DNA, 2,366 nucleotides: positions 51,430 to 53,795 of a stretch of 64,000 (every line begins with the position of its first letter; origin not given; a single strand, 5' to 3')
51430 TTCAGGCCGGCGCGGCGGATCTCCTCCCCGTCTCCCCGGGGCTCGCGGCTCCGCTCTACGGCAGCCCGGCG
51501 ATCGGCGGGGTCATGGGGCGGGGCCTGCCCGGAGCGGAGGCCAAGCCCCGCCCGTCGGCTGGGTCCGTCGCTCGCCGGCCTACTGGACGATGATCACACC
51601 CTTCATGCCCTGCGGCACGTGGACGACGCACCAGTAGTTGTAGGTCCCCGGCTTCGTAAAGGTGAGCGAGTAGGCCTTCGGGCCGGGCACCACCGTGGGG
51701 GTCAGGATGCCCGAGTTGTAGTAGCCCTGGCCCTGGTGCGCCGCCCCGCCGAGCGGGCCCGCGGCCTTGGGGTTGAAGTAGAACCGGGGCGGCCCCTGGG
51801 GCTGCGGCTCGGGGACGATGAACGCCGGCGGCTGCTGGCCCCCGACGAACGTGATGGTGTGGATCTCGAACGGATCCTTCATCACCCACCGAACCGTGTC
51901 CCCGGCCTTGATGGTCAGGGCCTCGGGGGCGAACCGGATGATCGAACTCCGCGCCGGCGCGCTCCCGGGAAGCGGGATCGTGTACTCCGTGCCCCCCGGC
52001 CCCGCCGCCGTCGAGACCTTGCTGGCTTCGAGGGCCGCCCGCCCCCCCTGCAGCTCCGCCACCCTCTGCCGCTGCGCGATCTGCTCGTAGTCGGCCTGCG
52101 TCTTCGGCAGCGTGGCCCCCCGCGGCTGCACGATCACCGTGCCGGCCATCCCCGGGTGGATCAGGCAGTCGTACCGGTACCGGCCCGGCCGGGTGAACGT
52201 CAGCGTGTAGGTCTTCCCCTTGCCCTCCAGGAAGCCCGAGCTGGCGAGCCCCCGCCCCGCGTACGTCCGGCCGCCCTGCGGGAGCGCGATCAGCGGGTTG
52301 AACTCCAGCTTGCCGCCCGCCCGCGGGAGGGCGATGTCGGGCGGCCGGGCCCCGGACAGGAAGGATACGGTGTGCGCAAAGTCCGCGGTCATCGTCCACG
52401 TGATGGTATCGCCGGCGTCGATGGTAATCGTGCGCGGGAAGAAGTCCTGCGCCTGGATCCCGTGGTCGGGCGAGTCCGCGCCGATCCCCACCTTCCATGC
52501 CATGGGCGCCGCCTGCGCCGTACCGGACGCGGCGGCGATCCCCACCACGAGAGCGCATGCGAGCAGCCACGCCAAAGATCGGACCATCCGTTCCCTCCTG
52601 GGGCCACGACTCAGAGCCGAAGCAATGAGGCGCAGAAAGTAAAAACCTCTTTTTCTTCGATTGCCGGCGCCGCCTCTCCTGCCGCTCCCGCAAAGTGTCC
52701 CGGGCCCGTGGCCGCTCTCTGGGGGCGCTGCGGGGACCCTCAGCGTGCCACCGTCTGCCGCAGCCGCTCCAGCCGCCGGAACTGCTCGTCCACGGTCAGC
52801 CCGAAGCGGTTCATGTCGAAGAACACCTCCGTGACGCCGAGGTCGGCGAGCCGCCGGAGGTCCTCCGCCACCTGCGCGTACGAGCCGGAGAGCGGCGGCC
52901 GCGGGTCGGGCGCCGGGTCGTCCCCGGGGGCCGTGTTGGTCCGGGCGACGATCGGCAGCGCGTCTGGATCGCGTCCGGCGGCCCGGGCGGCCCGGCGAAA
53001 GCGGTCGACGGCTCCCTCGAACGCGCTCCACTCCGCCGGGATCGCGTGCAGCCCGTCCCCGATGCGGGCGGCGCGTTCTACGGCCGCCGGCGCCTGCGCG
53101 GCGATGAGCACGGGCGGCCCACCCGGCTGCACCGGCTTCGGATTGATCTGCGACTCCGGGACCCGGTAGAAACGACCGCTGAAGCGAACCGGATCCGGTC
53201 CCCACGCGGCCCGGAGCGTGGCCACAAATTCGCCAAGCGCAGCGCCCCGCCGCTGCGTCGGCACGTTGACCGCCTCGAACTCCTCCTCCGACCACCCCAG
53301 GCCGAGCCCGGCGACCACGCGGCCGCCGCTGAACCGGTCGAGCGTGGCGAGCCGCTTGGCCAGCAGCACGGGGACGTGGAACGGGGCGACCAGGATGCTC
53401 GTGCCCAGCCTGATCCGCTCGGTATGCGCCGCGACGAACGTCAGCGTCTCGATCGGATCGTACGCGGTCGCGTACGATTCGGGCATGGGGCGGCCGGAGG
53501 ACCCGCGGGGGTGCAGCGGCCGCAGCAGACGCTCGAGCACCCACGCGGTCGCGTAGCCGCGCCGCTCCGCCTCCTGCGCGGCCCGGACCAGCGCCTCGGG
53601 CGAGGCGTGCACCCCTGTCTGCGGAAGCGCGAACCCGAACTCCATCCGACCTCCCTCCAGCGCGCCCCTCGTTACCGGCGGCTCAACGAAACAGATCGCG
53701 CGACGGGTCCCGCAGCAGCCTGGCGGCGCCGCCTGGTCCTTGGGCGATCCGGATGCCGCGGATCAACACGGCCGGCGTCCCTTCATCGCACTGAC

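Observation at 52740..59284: F420 block: three LLM oxidoreductases around a stand-alone CofE, translationally coupled to an M16 peptidase pair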

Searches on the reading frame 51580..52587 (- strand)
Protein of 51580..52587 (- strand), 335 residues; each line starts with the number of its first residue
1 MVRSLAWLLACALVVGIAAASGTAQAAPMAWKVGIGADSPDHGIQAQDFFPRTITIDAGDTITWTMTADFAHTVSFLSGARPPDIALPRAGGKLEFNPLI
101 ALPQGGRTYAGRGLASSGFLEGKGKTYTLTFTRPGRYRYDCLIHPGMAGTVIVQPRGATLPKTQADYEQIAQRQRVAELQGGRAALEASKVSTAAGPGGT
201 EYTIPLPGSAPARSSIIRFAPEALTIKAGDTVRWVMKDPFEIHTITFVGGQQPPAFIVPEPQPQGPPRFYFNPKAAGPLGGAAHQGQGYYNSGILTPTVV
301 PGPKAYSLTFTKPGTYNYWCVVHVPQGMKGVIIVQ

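Call 6: search_protein_families(library=ncbifam, proteins=[window:51580-52587:-], max_evalue=0.00001)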
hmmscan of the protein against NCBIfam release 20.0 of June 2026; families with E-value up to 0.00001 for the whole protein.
window:51580-52587:- (335 aa): 4 families
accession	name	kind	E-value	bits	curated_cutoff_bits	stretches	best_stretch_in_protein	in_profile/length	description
TIGR02656.1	cyanin_plasto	equivalog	1.4e-23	83.2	87.85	0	304-335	68-99/99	plastocyanin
TIGR02657.1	amicyanin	equivalog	1.1e-21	77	110.2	0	120-153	49-82/83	amicyanin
TIGR03102.1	halo_cynanin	subfamily_domain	1.2e-13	51.1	93.8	0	305-335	85-115/115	halocyanin domain-containing protein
TIGR02375.1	pseudoazurin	equivalog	1.1e-12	47.7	109.85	0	304-334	56-86/116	pseudoazurin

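Call 7: search_protein_families(library=pfam, proteins=[window:51580-52587:-], max_evalue=0.001)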
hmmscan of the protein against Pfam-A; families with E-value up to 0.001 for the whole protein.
window:51580-52587:- (335 aa): 2 families
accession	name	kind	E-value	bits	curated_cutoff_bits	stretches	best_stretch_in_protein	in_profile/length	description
PF00127.26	Copper-bind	-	5.9e-22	78.4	21.2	2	48-154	13-99/99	Copper binding proteins, plastocyanin/azurin family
PF13473.12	Cupredoxin_1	-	2.8e-08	34.1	27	0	300-334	70-104/104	Cupredoxin-like domain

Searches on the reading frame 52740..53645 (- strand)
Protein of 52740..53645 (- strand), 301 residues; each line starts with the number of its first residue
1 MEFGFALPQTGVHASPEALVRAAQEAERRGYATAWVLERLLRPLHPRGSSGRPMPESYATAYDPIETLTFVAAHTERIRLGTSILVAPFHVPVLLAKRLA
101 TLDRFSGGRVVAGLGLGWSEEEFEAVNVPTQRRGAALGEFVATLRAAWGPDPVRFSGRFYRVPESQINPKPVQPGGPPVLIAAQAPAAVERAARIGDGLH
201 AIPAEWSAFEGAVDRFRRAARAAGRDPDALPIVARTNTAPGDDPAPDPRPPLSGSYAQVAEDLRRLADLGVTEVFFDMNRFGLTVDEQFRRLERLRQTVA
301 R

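Call 6: search_protein_families(library=ncbifam, proteins=[window:52740-53645:-], max_evalue=0.00001)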
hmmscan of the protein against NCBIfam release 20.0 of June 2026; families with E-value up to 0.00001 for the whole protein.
window:52740-53645:- (301 aa): 30 families (the best 25 are shown)
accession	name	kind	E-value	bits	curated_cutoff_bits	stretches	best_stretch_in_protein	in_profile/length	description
TIGR03619.1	F420_Rv2161c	subfamily_domain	8.2e-69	231.9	166.9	1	21-277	2-246/247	TIGR03619 family F420-dependent LLM class oxidoreductase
TIGR03560.1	F420_Rv1855c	subfamily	4.7e-38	131.2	231.4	1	12-230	8-222/227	TIGR03560 family F420-dependent LLM class oxidoreductase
TIGR03571.1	lucif_BA3436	subfamily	4.2e-28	98.5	303.9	1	4-280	14-284/304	TIGR03571 family LLM class oxidoreductase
TIGR03621.1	F420_MSMEG_2516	subfamily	2.3e-25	89.3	213.15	1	63-197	41-171/295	TIGR03621 family F420-dependent LLM class oxidoreductase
TIGR03854.1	F420_MSMEG_3544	hypoth_equivalog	6.9e-24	84.7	295.6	1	58-229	37-209/290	TIGR03854 family LLM class F420-dependent oxidoreductase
TIGR03555.1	F420_mer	equivalog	1.5e-22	80.4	348.7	1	62-238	38-212/325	5,10-methylenetetrahydromethanopterin reductase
NF002619.0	PRK02271.1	equivalog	1.3e-21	77.2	276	1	62-237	40-212/329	5,10-methylenetetrahydromethanopterin reductase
TIGR04020.1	seco_metab_LLM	subfamily_domain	8.6e-21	74.4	244.45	1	18-231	20-222/341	MupA/Atu3671 family FMN-dependent luciferase-like monooxygenase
TIGR03857.1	F420_MSMEG_2249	hypoth_equivalog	3.2e-20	72.6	218.4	1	71-243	49-219/329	TIGR03857 family LLM class F420-dependent oxidoreductase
TIGR03617.1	F420_MSMEG_2256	subfamily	9.5e-20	70.7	278.15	1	60-243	17-208/318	TIGR03617 family F420-dependent LLM class oxidoreductase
TIGR04021.1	LLM_DMSO2_sfnG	equivalog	2.2e-19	70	382.95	1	69-226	68-227/350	dimethylsulfone monooxygenase SfnG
TIGR03564.1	F420_MSMEG_4879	subfamily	2.9e-18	66.4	234.25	1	60-226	22-188/265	TIGR03564 family F420-dependent LLM class oxidoreductase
TIGR04024.1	F420_NP1902A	hypoth_equivalog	2.7e-17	62.5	345.4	1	60-236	38-213/330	TIGR04024 family LLM class F420-dependent oxidoreductase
TIGR04465.1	ArgArg_F420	equivalog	5e-17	62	470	1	17-243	60-275/364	F420-dependent hydroxymycolic acid dehydrogenase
TIGR04027.1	LLM_KPN_01858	hypoth_equivalog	8.3e-17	61.1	412.9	1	24-161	27-152/326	putative FMN-dependent luciferase-like monooxygenase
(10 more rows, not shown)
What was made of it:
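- Checked: LLM301, 52740-53645: TIGR03619, 232 bits against a cutoff of 167 (call 6).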

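Call 7: search_protein_families(library=pfam, proteins=[window:52740-53645:-], max_evalue=0.001)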
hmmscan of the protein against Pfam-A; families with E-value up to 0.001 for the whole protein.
window:52740-53645:- (301 aa): 1 family
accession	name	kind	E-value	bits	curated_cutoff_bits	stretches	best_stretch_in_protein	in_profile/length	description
PF00296.26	Bac_luciferase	-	1.2e-52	179.7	27.9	1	7-245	7-235/314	Luciferase-like monooxygenase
